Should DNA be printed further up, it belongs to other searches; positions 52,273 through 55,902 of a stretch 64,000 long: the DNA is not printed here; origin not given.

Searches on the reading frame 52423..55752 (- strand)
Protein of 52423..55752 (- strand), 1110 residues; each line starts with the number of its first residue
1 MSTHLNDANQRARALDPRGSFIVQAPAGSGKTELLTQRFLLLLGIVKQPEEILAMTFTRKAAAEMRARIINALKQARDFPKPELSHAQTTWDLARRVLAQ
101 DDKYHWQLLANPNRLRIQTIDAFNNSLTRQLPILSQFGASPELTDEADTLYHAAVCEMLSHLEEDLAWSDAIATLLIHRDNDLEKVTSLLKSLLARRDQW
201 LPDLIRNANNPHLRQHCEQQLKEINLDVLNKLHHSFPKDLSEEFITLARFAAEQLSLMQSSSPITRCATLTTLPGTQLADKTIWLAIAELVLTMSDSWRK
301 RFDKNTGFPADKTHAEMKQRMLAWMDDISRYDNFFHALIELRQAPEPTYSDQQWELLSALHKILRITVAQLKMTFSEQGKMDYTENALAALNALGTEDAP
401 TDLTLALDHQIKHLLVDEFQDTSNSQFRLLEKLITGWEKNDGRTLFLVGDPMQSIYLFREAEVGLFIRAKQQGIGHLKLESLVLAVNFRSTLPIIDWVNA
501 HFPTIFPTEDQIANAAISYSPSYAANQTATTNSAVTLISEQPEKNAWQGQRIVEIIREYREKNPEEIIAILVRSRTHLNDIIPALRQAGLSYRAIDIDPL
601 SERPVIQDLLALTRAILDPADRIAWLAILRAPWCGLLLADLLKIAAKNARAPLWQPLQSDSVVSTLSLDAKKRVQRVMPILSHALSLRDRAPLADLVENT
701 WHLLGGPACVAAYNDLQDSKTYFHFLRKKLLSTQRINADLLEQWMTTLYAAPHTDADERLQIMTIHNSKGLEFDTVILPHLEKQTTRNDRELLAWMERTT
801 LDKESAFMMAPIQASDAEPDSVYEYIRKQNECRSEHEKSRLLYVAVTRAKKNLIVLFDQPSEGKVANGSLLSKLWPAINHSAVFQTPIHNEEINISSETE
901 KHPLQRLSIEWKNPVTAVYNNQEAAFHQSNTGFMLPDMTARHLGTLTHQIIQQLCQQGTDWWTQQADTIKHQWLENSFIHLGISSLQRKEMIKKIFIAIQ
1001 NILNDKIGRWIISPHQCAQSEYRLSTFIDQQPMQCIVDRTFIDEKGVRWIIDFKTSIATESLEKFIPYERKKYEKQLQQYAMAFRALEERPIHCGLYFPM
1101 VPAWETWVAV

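Call 84: search_protein_families(library=pfam, proteins=[window:52423-55752:-])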
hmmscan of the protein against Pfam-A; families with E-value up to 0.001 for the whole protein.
window:52423-55752:- (1110 aa): 6 families
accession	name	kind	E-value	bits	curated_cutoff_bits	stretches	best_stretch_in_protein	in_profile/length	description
PF00580.27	UvrD-helicase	-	3.7e-42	145.3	23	1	9-471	4-268/271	UvrD/REP helicase N-terminal domain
PF13361.12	UvrD_C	-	3.4e-29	102.8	25.6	2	753-856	280-346/350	UvrD-like helicase C-terminal domain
PF13245.12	AAA_19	-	2.9e-15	57.1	25.1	2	19-72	12-64/134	AAA domain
PF13538.12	UvrD_C_2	-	2.8e-11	43.5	27.4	2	835-855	29-51/52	UvrD-like helicase C-terminal domain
PF01443.25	Viral_helicase1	-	5.5e-07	30.1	21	0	820-855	191-226/228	Viral superfamily 1 RNA helicase core domain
PF12705.13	PDDEXK_1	-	5.3e-06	27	22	1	937-1090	31-175/247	PD-(D/E)XK nuclease superfamily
